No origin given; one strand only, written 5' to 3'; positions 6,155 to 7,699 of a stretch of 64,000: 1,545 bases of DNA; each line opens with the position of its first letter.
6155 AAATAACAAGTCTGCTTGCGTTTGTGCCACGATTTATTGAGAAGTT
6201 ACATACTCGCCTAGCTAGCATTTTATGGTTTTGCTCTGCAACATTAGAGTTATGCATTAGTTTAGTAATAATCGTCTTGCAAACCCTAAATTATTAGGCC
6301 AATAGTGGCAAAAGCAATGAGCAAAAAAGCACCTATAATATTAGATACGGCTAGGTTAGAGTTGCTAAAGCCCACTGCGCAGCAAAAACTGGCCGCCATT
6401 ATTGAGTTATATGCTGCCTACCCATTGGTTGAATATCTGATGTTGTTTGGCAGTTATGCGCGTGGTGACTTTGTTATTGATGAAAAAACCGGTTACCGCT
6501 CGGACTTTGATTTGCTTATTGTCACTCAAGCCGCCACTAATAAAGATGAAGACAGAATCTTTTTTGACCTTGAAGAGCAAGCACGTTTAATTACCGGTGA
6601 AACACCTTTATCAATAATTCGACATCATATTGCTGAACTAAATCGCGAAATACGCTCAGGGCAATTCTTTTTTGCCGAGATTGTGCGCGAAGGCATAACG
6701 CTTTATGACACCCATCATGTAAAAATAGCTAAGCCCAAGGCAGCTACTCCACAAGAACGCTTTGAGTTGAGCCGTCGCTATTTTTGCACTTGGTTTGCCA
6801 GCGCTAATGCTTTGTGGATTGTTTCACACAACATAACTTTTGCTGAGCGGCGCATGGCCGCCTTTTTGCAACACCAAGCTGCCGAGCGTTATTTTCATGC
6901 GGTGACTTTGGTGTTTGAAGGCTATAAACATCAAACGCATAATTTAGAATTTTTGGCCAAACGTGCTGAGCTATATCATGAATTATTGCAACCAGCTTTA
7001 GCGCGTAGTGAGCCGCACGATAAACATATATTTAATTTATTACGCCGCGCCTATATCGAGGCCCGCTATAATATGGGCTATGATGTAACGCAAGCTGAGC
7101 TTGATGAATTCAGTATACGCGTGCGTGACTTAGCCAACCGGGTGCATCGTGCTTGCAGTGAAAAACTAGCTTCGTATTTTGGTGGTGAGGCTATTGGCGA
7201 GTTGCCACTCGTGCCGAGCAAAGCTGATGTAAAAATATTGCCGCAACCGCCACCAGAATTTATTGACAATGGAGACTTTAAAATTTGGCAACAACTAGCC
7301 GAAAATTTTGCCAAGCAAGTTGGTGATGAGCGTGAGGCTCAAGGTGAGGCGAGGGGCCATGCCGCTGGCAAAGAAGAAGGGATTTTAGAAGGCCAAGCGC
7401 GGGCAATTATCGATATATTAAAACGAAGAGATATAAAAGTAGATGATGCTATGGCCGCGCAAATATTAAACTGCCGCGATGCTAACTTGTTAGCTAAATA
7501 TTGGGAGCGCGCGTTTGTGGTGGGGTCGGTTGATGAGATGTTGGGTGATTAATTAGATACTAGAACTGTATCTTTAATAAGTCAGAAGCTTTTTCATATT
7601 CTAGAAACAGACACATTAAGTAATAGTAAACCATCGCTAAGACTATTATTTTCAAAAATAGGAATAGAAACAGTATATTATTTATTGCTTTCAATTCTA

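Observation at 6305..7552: Unusual three-domain fusion: nucleotidyltransferase plus HEPN-like plus DUF4351-like tail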

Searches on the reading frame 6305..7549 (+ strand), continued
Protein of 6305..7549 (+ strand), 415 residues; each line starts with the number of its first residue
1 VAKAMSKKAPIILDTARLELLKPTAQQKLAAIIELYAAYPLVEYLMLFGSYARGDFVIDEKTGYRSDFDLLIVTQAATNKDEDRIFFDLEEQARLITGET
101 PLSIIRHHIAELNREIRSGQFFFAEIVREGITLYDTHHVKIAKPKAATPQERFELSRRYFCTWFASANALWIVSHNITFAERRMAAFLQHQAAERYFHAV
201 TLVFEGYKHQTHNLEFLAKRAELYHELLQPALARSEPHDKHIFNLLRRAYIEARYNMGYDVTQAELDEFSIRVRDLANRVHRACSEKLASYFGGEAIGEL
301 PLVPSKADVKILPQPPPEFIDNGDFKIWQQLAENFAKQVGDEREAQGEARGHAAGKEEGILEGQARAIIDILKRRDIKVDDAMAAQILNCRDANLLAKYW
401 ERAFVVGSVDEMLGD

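Call 55: fold_search(model_id=the predicted structure, library=pdb)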
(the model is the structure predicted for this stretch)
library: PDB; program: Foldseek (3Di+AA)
matches with E <= 10: 485; with E <= 0.001: 7
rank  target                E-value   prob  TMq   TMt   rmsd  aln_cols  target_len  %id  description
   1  4nqf_A                2.3e-06  1.00  0.32  0.89   1.6       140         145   24  Crystal structure of HEPN domain protein (released 2014-03-26)
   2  4nqf_B                3.9e-06  1.00  0.32  0.86   1.6       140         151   24  Crystal structure of HEPN domain protein (released 2014-03-26)
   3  9dbj_A                3.6e-04  1.00  0.17  0.29  16.1       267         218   19  Structure of Hailong HalB R164A mutant with non-hydrolyzable dATP (released 2025-05-07)
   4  9dbh_A                4.8e-04  1.00  0.17  0.31  16.5       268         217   18  Structure of Hailong HalB in complex with oligodeoxyadenylate (released 2025-05-07)
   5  9dbj_C                8.1e-04  0.99  0.16  0.28  15.3       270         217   20  Structure of Hailong HalB R164A mutant with non-hydrolyzable dATP (released 2025-05-07)
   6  9dbj_B                8.9e-04  1.00  0.17  0.32  15.6       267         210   18  Structure of Hailong HalB R164A mutant with non-hydrolyzable dATP (released 2025-05-07)
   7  9dbj_F                8.9e-04  0.99  0.17  0.30  15.5       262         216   19  Structure of Hailong HalB R164A mutant with non-hydrolyzable dATP (released 2025-05-07)
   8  9dbh_B                1.4e-03  0.99  0.17  0.31  16.0       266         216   17  Structure of Hailong HalB in complex with oligodeoxyadenylate (released 2025-05-07)
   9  9dbi_A                1.9e-03  0.99  0.17  0.30  15.4       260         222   16  Structure of Hailong HalB D21A/D23A mutant (released 2025-05-07)
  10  8xeo_B                2.6e-03  1.00  0.20  0.75   3.1       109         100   16  Crystal structure of MNT antitoxin (released 2024-12-18)
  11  9dbh_D                2.7e-03  0.99  0.16  0.31  15.2       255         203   17  Structure of Hailong HalB in complex with oligodeoxyadenylate (released 2025-05-07)
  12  8xeh_E                3.6e-03  1.00  0.20  0.69   3.2       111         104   18  Crystal structure of HEPN-MNT complex (released 2024-12-18)
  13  3c18_A                4.0e-03  1.00  0.22  0.29  11.1       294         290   12  Crystal structure of nucleotidyltransferase-like protein (ZP_00538802.1) from Exiguobacterium sibiricum 255-15 at 1.90 (released 2008-02-12)
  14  8xeo_A                4.4e-03  1.00  0.20  0.75   3.5       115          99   17  Crystal structure of MNT antitoxin (released 2024-12-18)
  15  6xz0                  8.5e-03  0.97  0.21  0.32  15.2       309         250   12  Crystal structure of spectinomycin adenyltransferase AAD(9) from Enterococcus faecialis with spectinomycin (released 2020-04-15)
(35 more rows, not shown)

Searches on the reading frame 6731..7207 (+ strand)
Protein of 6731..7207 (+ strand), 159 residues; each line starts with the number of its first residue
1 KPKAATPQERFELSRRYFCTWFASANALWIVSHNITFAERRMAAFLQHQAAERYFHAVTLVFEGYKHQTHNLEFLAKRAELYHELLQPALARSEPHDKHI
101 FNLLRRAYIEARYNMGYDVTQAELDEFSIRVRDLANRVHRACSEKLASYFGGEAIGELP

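Call 5: search_protein_families(library=pfam, proteins=[window:6731-7207:+], max_evalue=10)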
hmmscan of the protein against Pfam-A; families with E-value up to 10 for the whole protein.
seq(159 aa): 1 family
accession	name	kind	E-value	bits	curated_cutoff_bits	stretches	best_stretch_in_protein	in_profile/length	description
PF05168.19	HEPN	-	2.1e-06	28.3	22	1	41-126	25-102/117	HEPN domain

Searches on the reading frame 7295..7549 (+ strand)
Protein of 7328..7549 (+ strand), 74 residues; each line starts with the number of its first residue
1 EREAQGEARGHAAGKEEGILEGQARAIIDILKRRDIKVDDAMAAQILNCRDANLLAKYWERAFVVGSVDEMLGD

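Call 5: search_protein_families(library=pfam, proteins=[window:7328-7549:+], max_evalue=10)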
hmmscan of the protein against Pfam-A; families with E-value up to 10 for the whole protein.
seq(74 aa): 0 families

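Call 14: search_protein_families(library=pfam, alignment_id=A1, max_evalue=1)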
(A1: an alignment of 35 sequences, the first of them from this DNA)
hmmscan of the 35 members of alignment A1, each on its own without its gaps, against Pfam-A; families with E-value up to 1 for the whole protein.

A. member 1, seq(85 aa): 0 families

B. families by the number of members that match (of 35 scanned): 13 families
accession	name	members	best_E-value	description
PF09811.14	Yae1_N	12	7.2e-07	Essential protein Yae1, N terminal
PF24001.1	DUF7317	2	0.024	Family of unknown function (DUF7317)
PF14261.11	DUF4351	1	1.4e-06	Domain of unknown function (DUF4351)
PF15510.12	CENP-W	1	0.016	CENP-W protein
PF13552.11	DUF4127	1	0.03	Protein of unknown function (DUF4127)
PF21536.4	BTB_KLHL33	1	0.06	Kelch-like protein 33-like, BTB/POZ domain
PF03683.19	UPF0175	1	0.091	Uncharacterised protein family (UPF0175)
PF05942.16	PaREP1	1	0.1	Archaeal PaREP1/PaREP8 family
PF20690.3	bDLD3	1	0.11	Bacterial Death-like domain 3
PF20417.3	Gemin6_C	1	0.15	Gemin6 C-terminal domain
PF13374.12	TPR_10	1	0.16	Tetratricopeptide repeat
PF16220.10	DUF4880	1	0.17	Domain of unknown function (DUF4880)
PF09476.15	Pilus_CpaD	1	0.18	Pilus biogenesis CpaD protein (pilus_cpaD)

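Call 15: find_homologous_proteins(query=A1, max_evalue=0.001)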
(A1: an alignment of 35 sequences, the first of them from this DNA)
Query A1 (35 sequences) (85 aa, profile of the alignment): 464 proteins with E <= 0.001 among 5097 candidates; the best 120 are listed.
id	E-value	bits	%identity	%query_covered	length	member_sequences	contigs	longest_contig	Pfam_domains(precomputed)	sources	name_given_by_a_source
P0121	7.3e-26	107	38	61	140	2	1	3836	-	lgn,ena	-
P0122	1.2e-22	97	46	87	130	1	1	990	-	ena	-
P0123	2.9e-22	96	41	87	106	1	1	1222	-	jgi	jgi:flagellar biosynthesis/type III secretory pathway protein FliH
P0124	6.5e-22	95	37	81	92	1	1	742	-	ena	-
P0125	4.1e-21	92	32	81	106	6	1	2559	-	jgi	jgi:hypothetical protein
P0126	5.8e-21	92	35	68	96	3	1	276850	-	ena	-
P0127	9.3e-21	91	35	74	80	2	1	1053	-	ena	-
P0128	1.8e-20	90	32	81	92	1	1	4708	-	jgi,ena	-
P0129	2.3e-20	90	41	81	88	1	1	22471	-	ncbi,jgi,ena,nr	ncbi:MAG TPA: hypothetical protein VMW27_09475 [Thermoanaerobaculia bacterium]|nr:hypothetical prote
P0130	2.3e-20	90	36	81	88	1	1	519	-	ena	-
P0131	2.5e-20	90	30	86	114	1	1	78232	-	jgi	jgi:hypothetical protein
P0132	2.9e-20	90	34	96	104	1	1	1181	-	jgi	jgi:hypothetical protein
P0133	3.1e-20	89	27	81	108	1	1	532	-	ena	-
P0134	3.7e-20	89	34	94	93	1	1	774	-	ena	-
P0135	4.4e-20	89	40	68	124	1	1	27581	-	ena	-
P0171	5.4e-19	85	38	76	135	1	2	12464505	-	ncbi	ncbi:hypothetical protein WME86_03055 [Sorangium sp. So ce1024]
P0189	2.3e-18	83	37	64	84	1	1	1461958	-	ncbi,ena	-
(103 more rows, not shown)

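Call 16: search_solved_structures(query=A1, max_evalue=10, show_alignments=3)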
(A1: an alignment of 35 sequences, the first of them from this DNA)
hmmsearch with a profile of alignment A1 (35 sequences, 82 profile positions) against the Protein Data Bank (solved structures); distinct sequences matched with E-value up to 10: 1.
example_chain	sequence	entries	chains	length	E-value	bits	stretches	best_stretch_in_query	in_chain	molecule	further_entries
3dx5_A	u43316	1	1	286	1.7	11.7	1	41-67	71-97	uncharacterized protein AsbF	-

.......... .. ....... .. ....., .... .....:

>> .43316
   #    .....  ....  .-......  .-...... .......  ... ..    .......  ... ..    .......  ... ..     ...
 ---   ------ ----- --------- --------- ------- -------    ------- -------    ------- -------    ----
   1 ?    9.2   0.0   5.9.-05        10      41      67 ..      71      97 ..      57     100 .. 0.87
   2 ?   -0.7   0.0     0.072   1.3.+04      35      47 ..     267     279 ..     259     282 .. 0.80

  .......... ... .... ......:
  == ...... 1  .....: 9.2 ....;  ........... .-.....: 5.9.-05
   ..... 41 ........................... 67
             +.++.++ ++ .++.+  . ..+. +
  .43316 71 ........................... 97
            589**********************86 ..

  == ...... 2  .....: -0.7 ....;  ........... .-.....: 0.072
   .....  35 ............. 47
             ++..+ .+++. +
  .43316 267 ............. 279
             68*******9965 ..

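Call 27: predict_structure(alignment_id=A1)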
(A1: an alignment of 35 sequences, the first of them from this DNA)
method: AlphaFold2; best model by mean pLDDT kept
length: 85 residues; sequences in the alignment: 35
mean_pLDDT: 86.3   pTM: 0.66
mean pLDDT of the five models: 86.3, 86.3, 85.4, 83.2, 79.8
residues with pLDDT >= 90: 52; 70-90: 16; 50-70: 17; < 50: 0
segments of 3 or more residues with pLDDT < 50: none
pLDDT, mean of each block of 10 residues (from residue 1): 70 69 77 96 96 95 95 95 83
secondary structure, 60 per line:
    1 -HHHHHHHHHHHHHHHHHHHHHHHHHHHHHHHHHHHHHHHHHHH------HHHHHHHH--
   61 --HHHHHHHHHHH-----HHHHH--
elements in order: H2-44 H51-58 H63-73 H79-83

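Call 31: fold_search(model_id=the predicted structure, library=pdb)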
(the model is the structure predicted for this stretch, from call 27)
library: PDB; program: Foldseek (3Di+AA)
matches with E <= 10: 19; with E <= 0.001: 0
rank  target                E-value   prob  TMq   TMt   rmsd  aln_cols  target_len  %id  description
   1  2m6u_MODEL_1_A        2.8e+00  0.06  0.23  0.24  12.6        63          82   11  NMR Structure of CbpAN from Streptococcus pneumoniae (released 2014-04-16)
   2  2yxe_B                3.8e+00  0.08  0.30  0.14   5.4        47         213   26  Crystal structure of L-isoaspartyl protein carboxyl methyltranferase (released 2007-10-30)
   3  2hvg_A                4.9e+00  0.04  0.25  0.08   6.5        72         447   15  Crystal Structure of Adenylosuccinate Lyase from Plasmodium Vivax (released 2006-08-22)
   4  3lof_F                5.2e+00  0.05  0.23  0.24  12.3        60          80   15  C-terminal domain of human heat shock 70kDa protein 1B. (released 2010-02-16)
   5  2yxe_A                5.6e+00  0.10  0.34  0.16   4.8        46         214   26  Crystal structure of L-isoaspartyl protein carboxyl methyltranferase (released 2007-10-30)
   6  7suk_5                5.9e+00  0.14  0.45  0.17   9.1        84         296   15  Structure of Bfr2-Lcp5 Complex Observed in the Small Subunit Processome Isolated from R2TP-depleted Yeast Cells (released 2022-07-06)
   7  5okz_l                5.9e+00  0.07  0.23  0.08   9.7        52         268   13  Crystal Strucrure of the Mpp6 Exosome complex (released 2017-08-30)
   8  4k12_B                5.9e+00  0.04  0.24  0.24  12.5        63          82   13  Structural Basis for Host Specificity of Factor H Binding by Streptococcus pneumoniae (released 2014-04-09)
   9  7vbs                  6.3e+00  0.08  0.36  0.17   4.8        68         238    9  Structure of the AAA+ ATPase domain of the transcriptional regulator GtrR in Burkholderia cenocepacia (released 2021-12-15)
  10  2hvg_B                6.3e+00  0.03  0.24  0.08   6.4        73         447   15  Crystal Structure of Adenylosuccinate Lyase from Plasmodium Vivax (released 2006-08-22)
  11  9a5j_A                6.7e+00  0.04  0.28  0.06  11.8        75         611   19  Integrative model of DNAK-GUDB by crosslinking MS and deep learning (released 2024-09-18)
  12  3w2v_A                7.1e+00  0.06  0.30  0.06   4.2        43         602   19  Crystal structure of the Cmr2dHD-Cmr3 subcomplex bound to 3'-AMP (released 2013-10-16)
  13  9g25_I                8.1e+00  0.11  0.49  0.22   4.8        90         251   12  snR30 snoRNP - State 1 - Utp23-Krr1-deltaC3 (released 2025-06-18)
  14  5okz_R                8.1e+00  0.06  0.23  0.08   9.7        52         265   13  Crystal Strucrure of the Mpp6 Exosome complex (released 2017-08-30)
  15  8d3l_A                8.1e+00  0.04  0.26  0.08  11.6        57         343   10  Type I-C Cas4-Cas1-Cas2 complex bound to a PAM/PAM prespacer (released 2022-11-02)
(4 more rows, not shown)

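Call 47: search_protein_representatives(alignment_id=A1)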
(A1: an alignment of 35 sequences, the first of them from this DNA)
Query: 35 sequences, 82 profile positions. Proteins with E-value up to 0.001 (for the whole library): 17008; up to 1e-10: 4660; up to 1e-30: 24. The best 150 are listed.
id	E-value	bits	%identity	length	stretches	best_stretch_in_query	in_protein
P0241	4.1e-56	202.8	-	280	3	11-80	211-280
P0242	4.9e-52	189.7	-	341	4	11-80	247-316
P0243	1.7e-45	168.7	-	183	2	8-79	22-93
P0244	2.6e-44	165.0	-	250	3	12-79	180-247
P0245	4.7e-41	154.5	-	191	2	7-77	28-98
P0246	6.0e-41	154.2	-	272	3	8-80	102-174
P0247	3.7e-40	151.6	-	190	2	7-80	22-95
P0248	5.9e-39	147.8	-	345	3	7-80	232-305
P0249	5.8e-38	144.6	-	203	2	6-80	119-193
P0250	2.2e-37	142.8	-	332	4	19-80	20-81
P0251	1.5e-36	140.1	-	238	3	12-80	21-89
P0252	1.6e-36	140.0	-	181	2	12-80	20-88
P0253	2.4e-36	139.4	-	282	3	26-80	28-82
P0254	3.0e-35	135.9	-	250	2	10-80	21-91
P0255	5.0e-35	135.2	-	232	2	8-80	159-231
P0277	4.2e-28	113.0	-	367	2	20-80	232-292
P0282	1.3e-27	111.4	-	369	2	12-79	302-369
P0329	1.9e-22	94.9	-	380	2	22-81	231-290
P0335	4.4e-22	93.7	-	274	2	7-80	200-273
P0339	9.6e-22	92.7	-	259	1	6-80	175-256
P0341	1.1e-21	92.5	-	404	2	15-81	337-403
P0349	1.6e-21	91.9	-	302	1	7-80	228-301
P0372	7.4e-21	89.8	-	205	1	8-80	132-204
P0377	1.1e-20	89.3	-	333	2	7-79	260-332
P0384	1.5e-20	88.8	-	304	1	7-78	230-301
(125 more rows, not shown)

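Call 50: search_protein_families(library=pfam, proteins=[P0377, P0277, P0329, P0349, P0384, P0372, P0339, P0335, P0341, P0282], max_evalue=0.01)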
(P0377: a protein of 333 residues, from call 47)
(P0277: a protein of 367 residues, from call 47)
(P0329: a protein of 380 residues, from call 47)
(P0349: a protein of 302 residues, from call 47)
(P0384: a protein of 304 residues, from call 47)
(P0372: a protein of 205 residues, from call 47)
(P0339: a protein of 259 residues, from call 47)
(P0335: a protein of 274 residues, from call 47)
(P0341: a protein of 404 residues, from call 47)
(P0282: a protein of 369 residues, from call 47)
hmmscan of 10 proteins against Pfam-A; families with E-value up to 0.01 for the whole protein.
P0377 (333 aa): 1 family
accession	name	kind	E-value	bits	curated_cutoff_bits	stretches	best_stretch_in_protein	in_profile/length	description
PF12784.13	PDDEXK_2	-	4.8e-50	170.8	27.4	1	7-233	1-228/229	PD-(D/E)XK nuclease family transposase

P0277 (367 aa): 1 family
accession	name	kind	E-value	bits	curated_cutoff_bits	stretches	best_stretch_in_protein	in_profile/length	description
PF13377.12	Peripla_BP_3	-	0.0088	16.6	26.5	0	241-285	85-126/167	Periplasmic binding protein-like domain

P0329 (380 aa): 0 families

P0349 (302 aa): 1 family
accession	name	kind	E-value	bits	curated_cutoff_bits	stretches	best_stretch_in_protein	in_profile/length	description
PF09811.14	Yae1_N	-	0.002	18.2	27.5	1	227-254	10-37/39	Essential protein Yae1, N terminal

P0384 (304 aa): 0 families

P0372 (205 aa): 0 families

P0339 (259 aa): 1 family
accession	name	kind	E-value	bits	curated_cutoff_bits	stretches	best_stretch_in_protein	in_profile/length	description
PF12784.13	PDDEXK_2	-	3.2e-08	34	27.4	1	1-159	73-215/229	PD-(D/E)XK nuclease family transposase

P0335 (274 aa): 2 families
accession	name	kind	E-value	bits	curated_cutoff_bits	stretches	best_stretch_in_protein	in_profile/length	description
PF12784.13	PDDEXK_2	-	8.4e-15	55.5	27.4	1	1-125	92-216/229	PD-(D/E)XK nuclease family transposase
PF09811.14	Yae1_N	-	0.0034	17.5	27.5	0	139-157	2-20/39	Essential protein Yae1, N terminal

P0341 (404 aa): 0 families

P0282 (369 aa): 1 family
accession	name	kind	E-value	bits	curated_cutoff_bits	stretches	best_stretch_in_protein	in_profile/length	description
PF10106.14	DUF2345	-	0.0026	18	30.7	0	314-351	3-40/151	Uncharacterized protein conserved in bacteria (DUF2345)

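Call 66: find_encoding_contigs(protein=P0171, flank=4000, max_places=2)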
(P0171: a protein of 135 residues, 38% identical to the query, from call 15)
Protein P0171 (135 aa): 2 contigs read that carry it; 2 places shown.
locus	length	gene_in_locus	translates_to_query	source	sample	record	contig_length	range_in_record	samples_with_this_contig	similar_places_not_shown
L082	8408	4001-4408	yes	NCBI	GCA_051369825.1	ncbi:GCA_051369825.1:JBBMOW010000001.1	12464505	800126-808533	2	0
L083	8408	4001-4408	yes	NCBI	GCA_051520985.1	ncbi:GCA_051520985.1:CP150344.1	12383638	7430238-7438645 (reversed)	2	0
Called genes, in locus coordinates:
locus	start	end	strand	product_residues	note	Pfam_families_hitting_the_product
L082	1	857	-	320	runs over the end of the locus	PF00753:Lactamase_B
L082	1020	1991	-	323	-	PF00248:Aldo_ket_red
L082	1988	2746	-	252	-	PF03466:LysR_substrate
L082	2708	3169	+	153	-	PF07366:SnoaL, PF12680:SnoaL_2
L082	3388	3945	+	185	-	-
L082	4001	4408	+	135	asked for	-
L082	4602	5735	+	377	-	PF02771:Acyl-CoA_dh_N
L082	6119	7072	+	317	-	-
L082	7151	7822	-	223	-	-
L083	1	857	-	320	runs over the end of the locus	PF00753:Lactamase_B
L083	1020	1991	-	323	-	PF00248:Aldo_ket_red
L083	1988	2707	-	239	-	PF03466:LysR_substrate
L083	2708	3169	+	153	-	PF07366:SnoaL, PF12680:SnoaL_2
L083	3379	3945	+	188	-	-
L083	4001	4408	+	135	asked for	-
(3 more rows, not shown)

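Call 67: find_encoding_contigs(protein=P0189, flank=4000, max_places=2)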
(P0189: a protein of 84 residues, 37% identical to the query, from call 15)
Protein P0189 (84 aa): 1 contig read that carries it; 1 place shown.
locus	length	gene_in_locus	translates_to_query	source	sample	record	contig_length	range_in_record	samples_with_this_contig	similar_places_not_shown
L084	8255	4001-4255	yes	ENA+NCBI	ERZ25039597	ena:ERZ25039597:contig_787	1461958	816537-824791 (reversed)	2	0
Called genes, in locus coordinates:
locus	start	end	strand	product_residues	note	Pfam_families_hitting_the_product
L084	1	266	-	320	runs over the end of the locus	-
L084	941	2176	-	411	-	PF13181:TPR_8 (faint), PF13374:TPR_10 (faint), PF14559:TPR_19 (faint), PF13424:TPR_12 (weak)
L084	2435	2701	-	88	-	-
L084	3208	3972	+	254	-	-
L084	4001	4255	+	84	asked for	-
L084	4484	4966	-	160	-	-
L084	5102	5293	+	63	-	-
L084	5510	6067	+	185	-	PF01872:RibD_C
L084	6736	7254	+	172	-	PF13302:Acetyltransf_3, PF00583:Acetyltransf_1 (weak)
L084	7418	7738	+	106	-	-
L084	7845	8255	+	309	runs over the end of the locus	PF00158:Sigma54_activat, PF14532:Sigma54_activ_2 (faint), PF00158:Sigma54_activat, PF25601:AAA_lid_14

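Call 68: find_encoding_contigs(protein=P0126, flank=4000, max_places=2)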
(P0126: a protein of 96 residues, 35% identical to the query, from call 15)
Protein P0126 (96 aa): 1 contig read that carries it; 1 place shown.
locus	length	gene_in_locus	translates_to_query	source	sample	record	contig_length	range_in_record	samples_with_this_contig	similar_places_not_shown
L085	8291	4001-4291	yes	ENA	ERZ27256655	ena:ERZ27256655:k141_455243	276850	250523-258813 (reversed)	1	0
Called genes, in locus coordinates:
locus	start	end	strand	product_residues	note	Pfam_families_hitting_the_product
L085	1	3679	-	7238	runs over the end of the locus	?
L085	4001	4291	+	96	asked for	-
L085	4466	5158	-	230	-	-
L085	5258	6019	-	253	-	-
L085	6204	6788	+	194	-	-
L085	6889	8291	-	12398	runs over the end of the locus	-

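Call 70: search_protein_families(library=pfam, proteins=[P0349, P0384], max_evalue=1)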
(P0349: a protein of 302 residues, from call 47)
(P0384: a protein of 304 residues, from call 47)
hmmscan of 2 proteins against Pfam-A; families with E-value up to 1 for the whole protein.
P0349 (302 aa): 1 family
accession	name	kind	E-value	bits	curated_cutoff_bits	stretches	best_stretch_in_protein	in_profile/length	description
PF09811.14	Yae1_N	-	0.002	18.2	27.5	1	227-254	10-37/39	Essential protein Yae1, N terminal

P0384 (304 aa): 0 families
